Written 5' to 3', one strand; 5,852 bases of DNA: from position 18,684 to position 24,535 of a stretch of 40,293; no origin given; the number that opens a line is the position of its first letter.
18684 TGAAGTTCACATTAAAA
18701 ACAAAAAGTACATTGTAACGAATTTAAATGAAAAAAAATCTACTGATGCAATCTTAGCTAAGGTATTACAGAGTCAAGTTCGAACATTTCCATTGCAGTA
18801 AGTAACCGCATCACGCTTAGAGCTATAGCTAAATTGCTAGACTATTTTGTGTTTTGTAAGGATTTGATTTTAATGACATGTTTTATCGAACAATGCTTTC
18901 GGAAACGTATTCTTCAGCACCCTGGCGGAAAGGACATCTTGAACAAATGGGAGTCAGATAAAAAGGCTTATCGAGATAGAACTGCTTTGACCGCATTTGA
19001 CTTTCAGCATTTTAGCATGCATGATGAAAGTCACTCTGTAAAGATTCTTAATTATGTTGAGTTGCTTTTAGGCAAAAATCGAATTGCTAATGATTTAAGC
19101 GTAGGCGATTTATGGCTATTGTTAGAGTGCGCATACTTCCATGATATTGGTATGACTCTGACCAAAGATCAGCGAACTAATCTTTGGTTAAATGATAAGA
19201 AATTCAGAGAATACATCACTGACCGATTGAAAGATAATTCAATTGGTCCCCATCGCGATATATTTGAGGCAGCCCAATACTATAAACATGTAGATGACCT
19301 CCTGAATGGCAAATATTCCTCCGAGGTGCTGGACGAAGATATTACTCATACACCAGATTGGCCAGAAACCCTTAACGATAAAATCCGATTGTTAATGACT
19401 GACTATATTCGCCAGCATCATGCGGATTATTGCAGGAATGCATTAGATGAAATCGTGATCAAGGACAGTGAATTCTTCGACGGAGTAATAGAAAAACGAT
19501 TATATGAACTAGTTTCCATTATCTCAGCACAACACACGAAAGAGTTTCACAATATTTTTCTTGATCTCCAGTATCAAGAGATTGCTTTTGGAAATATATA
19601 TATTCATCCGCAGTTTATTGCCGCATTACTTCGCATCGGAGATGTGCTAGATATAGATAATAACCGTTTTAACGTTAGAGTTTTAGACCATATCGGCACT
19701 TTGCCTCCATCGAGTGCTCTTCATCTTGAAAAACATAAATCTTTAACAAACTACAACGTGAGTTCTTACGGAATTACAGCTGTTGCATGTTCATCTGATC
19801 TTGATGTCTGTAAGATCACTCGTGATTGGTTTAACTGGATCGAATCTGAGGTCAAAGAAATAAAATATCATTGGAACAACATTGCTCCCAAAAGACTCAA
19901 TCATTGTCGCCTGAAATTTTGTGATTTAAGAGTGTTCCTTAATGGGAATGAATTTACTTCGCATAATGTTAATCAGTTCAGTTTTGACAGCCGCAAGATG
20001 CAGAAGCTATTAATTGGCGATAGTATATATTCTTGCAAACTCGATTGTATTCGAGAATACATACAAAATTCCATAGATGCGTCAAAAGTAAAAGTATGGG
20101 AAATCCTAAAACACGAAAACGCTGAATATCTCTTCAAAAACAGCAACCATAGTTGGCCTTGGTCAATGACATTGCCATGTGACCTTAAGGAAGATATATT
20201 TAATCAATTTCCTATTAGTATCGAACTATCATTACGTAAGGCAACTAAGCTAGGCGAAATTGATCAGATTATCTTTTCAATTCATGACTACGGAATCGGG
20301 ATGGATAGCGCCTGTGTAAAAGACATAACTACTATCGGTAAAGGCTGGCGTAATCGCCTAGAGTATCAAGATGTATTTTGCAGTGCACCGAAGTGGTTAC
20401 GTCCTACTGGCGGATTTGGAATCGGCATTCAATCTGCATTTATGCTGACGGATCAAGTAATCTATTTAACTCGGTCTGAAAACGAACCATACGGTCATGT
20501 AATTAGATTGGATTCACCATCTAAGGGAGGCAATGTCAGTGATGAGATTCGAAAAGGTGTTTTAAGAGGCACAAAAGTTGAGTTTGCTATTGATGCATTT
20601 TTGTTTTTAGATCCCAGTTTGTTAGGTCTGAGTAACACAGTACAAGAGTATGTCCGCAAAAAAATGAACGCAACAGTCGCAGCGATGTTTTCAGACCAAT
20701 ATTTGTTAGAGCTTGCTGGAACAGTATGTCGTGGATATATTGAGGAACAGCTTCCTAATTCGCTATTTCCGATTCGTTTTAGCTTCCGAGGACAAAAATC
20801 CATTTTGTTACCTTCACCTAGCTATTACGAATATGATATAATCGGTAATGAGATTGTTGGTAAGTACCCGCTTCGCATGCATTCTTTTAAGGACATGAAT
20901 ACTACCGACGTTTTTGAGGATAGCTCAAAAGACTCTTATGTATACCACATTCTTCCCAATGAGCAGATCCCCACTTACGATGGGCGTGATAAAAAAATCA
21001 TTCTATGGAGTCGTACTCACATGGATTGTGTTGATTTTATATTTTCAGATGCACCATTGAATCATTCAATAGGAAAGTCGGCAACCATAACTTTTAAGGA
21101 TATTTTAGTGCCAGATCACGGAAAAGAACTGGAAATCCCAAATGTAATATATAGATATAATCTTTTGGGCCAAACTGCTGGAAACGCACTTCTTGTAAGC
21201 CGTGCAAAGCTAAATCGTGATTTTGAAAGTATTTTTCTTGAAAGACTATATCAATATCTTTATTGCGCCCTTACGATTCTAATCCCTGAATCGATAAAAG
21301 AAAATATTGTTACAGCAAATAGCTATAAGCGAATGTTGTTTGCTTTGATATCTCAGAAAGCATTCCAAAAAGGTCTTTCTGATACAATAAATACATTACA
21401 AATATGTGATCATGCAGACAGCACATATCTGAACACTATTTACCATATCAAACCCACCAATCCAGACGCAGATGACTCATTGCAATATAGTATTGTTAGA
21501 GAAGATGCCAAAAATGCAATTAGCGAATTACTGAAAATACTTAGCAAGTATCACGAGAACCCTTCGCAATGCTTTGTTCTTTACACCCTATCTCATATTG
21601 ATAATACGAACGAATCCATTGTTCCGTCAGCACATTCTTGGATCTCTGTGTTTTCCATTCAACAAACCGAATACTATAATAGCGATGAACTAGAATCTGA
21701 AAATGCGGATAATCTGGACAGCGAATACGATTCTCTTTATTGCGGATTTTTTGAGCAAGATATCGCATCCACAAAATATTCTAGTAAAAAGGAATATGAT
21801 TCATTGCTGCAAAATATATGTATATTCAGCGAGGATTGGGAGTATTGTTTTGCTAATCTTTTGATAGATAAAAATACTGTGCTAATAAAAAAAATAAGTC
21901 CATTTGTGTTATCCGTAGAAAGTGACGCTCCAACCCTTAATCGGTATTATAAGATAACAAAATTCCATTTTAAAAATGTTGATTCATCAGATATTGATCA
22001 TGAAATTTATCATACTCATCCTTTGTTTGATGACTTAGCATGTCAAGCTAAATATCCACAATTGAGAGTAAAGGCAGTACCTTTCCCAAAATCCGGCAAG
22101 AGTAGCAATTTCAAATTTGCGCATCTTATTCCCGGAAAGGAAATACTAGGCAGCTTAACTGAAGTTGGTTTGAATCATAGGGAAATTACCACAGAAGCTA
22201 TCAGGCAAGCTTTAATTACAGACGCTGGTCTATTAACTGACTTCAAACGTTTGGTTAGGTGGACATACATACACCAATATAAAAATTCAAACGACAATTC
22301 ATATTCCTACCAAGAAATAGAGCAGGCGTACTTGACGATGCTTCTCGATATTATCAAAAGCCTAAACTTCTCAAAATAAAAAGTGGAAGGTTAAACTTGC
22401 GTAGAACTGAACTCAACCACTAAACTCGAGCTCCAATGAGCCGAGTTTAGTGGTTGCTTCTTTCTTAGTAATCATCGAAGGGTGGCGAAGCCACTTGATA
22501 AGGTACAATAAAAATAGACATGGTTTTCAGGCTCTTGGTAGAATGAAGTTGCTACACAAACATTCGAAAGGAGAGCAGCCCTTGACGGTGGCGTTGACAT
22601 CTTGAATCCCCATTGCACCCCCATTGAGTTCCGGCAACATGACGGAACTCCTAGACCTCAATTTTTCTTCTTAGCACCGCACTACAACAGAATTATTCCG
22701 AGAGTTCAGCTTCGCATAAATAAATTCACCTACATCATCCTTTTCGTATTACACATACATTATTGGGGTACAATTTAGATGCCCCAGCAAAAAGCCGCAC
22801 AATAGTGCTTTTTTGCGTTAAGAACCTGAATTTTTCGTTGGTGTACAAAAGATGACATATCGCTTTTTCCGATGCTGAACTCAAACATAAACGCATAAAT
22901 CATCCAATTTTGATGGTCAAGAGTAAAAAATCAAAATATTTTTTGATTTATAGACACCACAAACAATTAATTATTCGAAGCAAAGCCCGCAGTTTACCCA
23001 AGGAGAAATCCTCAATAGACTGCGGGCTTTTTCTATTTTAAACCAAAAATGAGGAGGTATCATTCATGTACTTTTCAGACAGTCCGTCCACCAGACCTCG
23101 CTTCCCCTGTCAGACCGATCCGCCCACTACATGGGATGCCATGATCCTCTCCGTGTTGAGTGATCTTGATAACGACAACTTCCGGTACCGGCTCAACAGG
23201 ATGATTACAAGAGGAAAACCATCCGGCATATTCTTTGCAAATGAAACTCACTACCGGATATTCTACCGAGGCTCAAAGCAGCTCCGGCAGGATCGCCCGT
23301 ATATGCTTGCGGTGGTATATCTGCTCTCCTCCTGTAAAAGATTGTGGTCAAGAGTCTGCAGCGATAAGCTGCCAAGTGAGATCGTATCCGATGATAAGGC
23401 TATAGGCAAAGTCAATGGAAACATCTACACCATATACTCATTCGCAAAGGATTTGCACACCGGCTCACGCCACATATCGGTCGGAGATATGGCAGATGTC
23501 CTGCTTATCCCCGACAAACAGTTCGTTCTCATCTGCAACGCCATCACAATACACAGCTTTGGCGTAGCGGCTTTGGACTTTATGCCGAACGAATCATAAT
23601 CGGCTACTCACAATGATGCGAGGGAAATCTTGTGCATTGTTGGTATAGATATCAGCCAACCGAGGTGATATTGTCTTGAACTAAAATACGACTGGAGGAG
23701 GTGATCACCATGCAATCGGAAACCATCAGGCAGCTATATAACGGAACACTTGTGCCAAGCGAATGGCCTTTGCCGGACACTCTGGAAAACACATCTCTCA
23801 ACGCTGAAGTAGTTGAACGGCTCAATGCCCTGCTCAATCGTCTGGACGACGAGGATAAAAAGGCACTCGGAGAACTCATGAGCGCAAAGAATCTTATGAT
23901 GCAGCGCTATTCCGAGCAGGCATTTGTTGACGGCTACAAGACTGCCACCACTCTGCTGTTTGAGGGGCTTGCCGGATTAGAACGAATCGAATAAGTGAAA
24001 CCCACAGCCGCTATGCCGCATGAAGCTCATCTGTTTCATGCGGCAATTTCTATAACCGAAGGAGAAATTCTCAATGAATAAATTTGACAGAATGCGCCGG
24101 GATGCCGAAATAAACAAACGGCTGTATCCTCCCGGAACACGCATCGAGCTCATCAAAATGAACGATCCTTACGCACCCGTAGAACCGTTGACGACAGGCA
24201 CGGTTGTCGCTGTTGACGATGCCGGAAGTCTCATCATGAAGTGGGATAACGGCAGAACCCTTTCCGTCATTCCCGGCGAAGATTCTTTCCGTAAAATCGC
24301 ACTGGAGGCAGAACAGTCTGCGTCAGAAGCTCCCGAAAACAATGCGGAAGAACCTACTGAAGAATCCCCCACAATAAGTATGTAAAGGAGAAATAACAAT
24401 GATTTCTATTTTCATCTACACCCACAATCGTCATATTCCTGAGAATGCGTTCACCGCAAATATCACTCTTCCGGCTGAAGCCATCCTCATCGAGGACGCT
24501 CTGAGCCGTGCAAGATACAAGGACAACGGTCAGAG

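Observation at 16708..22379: AT-rich two-gene cassette (PRTase-like protein plus HD-GHKL ATPase giant): candidate undescribed defence/conflict system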

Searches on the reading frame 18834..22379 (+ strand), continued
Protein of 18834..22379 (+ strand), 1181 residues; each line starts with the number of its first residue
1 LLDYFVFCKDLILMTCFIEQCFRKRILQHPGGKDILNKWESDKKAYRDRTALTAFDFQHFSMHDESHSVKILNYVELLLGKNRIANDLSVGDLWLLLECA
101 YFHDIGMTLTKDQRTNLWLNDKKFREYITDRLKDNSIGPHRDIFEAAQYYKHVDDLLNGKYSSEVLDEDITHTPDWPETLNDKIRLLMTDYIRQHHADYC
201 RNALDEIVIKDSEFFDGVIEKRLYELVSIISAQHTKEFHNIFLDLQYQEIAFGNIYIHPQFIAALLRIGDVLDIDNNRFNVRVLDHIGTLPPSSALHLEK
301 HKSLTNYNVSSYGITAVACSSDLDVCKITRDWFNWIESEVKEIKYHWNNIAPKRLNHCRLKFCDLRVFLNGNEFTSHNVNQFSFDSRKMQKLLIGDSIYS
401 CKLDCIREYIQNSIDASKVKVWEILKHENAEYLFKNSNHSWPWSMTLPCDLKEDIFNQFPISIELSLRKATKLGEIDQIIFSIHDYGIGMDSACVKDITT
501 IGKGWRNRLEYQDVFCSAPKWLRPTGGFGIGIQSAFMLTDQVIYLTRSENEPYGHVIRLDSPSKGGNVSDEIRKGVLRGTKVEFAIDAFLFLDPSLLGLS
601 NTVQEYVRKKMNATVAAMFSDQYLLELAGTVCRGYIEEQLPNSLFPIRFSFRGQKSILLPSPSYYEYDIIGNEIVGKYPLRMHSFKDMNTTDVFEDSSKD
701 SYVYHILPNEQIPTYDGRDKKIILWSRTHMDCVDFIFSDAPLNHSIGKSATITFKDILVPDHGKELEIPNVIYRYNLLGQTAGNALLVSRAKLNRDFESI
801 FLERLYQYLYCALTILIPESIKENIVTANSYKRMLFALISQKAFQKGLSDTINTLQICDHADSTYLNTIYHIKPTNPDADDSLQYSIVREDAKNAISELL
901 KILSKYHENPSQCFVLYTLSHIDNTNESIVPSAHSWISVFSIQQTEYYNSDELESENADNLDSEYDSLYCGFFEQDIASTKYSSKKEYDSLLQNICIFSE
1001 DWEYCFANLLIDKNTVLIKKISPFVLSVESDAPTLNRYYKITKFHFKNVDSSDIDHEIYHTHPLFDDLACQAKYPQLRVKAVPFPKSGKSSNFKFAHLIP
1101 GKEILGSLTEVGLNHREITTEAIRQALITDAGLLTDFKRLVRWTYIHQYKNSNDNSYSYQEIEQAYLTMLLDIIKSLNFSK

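Call 77: get_annotated_region(hit=H6, flank=7000)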
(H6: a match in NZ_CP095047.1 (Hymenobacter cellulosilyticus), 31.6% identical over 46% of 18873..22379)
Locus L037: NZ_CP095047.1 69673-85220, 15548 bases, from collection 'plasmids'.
description: Hymenobacter cellulosilyticus strain 5116 S-3 plasmid unnamed1, complete sequence
organism: Hymenobacter cellulosilyticus (NCBI taxid 2932248)
taxonomy: Bacteria; Bacteroidota; Cytophagia; Cytophagales; Hymenobacteraceae; Hymenobacter; Hymenobacter cellulosilyticus
host: -; source: single cell,air; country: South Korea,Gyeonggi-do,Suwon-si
typing (MOB-suite, as given by PLSDB): non-mobilizable; replicon rep_cluster_1231
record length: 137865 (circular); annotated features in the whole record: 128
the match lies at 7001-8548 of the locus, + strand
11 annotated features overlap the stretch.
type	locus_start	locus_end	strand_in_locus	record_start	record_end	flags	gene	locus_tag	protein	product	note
CDS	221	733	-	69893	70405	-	-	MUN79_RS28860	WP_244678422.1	DUF4304 domain-containing protein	-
CDS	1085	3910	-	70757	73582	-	-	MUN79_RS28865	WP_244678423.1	DUF6493 family protein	-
CDS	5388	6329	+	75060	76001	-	-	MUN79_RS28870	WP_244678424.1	hypothetical protein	-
CDS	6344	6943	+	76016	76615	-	-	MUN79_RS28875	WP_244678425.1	recombinase family protein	GO:0006310 - DNA recombination [Evidence IEA]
CDS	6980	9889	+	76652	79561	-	-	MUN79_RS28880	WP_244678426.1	ATP-binding protein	-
CDS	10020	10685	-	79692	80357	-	-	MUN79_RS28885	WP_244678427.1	tyrosine-type recombinase/integrase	GO:0015074 - DNA integration [Evidence IEA]; GO:0006310 - DNA recombination [Evidence IEA]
CDS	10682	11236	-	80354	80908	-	-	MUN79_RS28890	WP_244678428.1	phage integrase SAM-like domain-containing protein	-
CDS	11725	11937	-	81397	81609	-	-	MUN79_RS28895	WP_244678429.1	hypothetical protein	-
CDS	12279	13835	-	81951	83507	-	-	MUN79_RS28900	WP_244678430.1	nucleotidyl transferase AbiEii/AbiGii toxin family protein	-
CDS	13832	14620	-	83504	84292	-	-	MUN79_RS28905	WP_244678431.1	DUF6577 family protein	-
CDS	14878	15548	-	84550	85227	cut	-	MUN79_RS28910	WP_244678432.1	recombinase family protein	GO:0006310 - DNA recombination [Evidence IEA]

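Call 78: get_annotated_region(hit=H7, flank=7000)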
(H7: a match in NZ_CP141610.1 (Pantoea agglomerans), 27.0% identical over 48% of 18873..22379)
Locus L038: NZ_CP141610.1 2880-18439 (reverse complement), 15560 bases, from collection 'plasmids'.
description: Pantoea agglomerans strain BIM B-2003 plasmid pPA-MXU-125, complete sequence
organism: Pantoea agglomerans (NCBI taxid 549)
taxonomy: Bacteria; Pseudomonadota; Gammaproteobacteria; Enterobacterales; Erwiniaceae; Pantoea; Pantoea agglomerans
host: -; source: cell culture,hydroalcoholic extract of Sphagnum fuscum; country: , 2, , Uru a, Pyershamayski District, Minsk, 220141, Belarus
typing (MOB-suite, as given by PLSDB): non-mobilizable; replicon rep_cluster_1441
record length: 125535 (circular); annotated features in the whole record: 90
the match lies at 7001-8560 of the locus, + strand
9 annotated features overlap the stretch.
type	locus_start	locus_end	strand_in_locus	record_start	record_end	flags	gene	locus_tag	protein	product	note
CDS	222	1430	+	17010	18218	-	-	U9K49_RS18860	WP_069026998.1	AAA family ATPase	-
CDS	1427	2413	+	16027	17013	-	-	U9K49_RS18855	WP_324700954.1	ParB family protein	-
CDS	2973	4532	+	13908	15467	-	-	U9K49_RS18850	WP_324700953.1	AAA family ATPase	-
CDS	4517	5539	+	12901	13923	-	-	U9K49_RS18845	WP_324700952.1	DNA helicase UvrD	-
CDS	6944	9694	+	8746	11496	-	-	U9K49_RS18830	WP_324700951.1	hypothetical protein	-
CDS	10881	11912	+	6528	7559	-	-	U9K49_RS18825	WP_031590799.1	tyrosine-type recombinase/integrase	GO:0015074 - DNA integration [Evidence IEA]; GO:0006310 - DNA recombination [Evidence IEA]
CDS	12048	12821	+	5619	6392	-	-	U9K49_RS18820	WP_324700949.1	nucleotidyltransferase domain-containing protein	-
CDS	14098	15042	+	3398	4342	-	-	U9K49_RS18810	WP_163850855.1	Rpn family recombination-promoting nuclease/putative transposase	-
CDS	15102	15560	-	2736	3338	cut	-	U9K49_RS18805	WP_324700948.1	DUF2913 family protein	-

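Call 80: fold_search(model_id=the predicted structure, library=viral)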
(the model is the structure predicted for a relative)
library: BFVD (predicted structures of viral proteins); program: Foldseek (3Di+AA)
matches with E <= 10: 344; with E <= 0.001: 62
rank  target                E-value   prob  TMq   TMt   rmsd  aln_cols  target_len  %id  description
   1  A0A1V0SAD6            7.0e-09  1.00  0.23  0.37  16.1       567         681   15  Heat shock protein 83 kDa [Catovirus CTV1]
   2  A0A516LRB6            1.6e-07  1.00  0.19  0.26  33.3       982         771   11  (no name in the UniProt tables at hand)
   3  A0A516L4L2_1          2.6e-07  1.00  0.20  0.17  14.0       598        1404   10  (no name in the UniProt tables at hand)
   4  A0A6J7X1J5            4.1e-07  1.00  0.19  0.29  11.5       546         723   13  HATPase_c domain containing protein [uncultured Caudovirales phage]
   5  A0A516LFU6            7.6e-07  1.00  0.19  0.26  11.9       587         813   13  (no name in the UniProt tables at hand)
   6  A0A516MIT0            2.3e-06  1.00  0.16  0.22  14.3       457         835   15  (no name in the UniProt tables at hand)
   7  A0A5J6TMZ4            3.0e-06  1.00  0.18  0.27  13.1       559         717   12  (no name in the UniProt tables at hand)
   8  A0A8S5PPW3            5.0e-06  1.00  0.19  0.40  11.7       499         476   12  DNA topoisomerase (ATP-hydrolyzing) [Myoviridae sp. ctwwN25]
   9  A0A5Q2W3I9            5.3e-06  1.00  0.16  0.19  18.5       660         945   11  (no name in the UniProt tables at hand)
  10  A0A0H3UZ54            7.9e-06  1.00  0.17  0.15  16.4       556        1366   10  (no name in the UniProt tables at hand)
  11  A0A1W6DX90            9.8e-06  1.00  0.19  0.28  10.9       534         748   13  Uncharacterized protein [Sphingobium phage Lacusarx]
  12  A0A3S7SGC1            1.0e-05  1.00  0.19  0.25  15.5       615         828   12  (no name in the UniProt tables at hand)
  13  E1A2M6                1.2e-05  1.00  0.19  0.29  10.8       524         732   14  Membrane integrity protector [Aeromonas phage phiAS5]
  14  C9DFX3                1.2e-05  1.00  0.19  0.22  11.8       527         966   11  RIIA [Delftia phage PhiW-14]
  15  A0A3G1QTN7            1.2e-05  1.00  0.19  0.26  15.2       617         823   11  Putative rIIA-like protein [Erwinia phage phiEaP8]
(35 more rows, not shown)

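Call 94: search_dna_similar(query=window:18873-22379:+, collection=phages, mode=protein, max_rows=10, max_evalue=0.001)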
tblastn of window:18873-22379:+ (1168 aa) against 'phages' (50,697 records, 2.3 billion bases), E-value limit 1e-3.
Records with a match: 1; places in all: 1; records where one place covers at least 80% of the query: 0.
Best place of each record, by identity: <60% 1.
By first word of the organism name: Bacteriophage 1.
By host as written in the record: - 1.
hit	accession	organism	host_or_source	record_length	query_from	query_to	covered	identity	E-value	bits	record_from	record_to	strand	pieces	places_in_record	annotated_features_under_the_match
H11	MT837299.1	Bacteriophage sp.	human fecal samples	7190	44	572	45%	28.9%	3e-50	201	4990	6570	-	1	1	record has no annotation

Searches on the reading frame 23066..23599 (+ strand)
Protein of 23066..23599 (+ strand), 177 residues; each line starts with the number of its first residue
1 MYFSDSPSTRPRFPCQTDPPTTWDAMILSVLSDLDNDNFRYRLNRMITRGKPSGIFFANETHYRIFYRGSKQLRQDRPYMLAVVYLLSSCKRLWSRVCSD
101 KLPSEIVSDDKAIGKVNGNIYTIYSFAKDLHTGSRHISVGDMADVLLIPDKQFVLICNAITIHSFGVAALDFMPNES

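Call 3: search_protein_families(library=pfam, proteins=[window:23066-23599:+], max_evalue=1)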
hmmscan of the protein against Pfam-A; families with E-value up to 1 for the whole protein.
window:23066-23599:+ (177 aa): 0 families

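Call 8: search_protein_families(library=phrogs, proteins=[window:23066-23599:+], max_evalue=0.1)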
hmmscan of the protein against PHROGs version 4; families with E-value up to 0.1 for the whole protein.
window:23066-23599:+ (177 aa): 0 families

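Call 57: find_encoding_contigs(protein=window:23066-23599:+, flank=10000, max_places=6)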
Protein window:23066-23599:+ (177 aa): no gene with exactly this product is on record in the collection.

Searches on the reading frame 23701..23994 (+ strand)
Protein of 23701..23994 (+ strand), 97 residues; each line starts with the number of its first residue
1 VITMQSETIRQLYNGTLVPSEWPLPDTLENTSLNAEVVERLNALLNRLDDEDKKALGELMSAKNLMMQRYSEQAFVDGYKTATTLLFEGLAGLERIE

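Call 26: search_protein_families(library=pfam, proteins=[window:23701-23994:+], max_evalue=0.001)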
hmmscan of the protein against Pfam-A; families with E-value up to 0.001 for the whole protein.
window:23701-23994:+ (97 aa): 1 family
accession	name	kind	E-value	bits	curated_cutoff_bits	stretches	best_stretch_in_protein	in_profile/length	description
PF20648.2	DUF6809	-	1.4e-13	51.9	27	1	7-88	3-84/85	Family of unknown function (DUF6809)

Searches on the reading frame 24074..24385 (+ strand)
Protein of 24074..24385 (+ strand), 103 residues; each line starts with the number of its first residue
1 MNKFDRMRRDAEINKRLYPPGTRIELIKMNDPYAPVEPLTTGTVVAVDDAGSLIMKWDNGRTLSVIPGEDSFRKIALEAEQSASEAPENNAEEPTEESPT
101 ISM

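Call 26: search_protein_families(library=pfam, proteins=[window:24074-24385:+], max_evalue=0.001)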
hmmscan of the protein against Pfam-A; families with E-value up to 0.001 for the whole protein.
window:24074-24385:+ (103 aa): 1 family
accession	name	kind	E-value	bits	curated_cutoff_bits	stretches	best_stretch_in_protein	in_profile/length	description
PF14192.12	DUF4314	-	9e-28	96.5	27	1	10-75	4-69/69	Domain of unknown function (DUF4314)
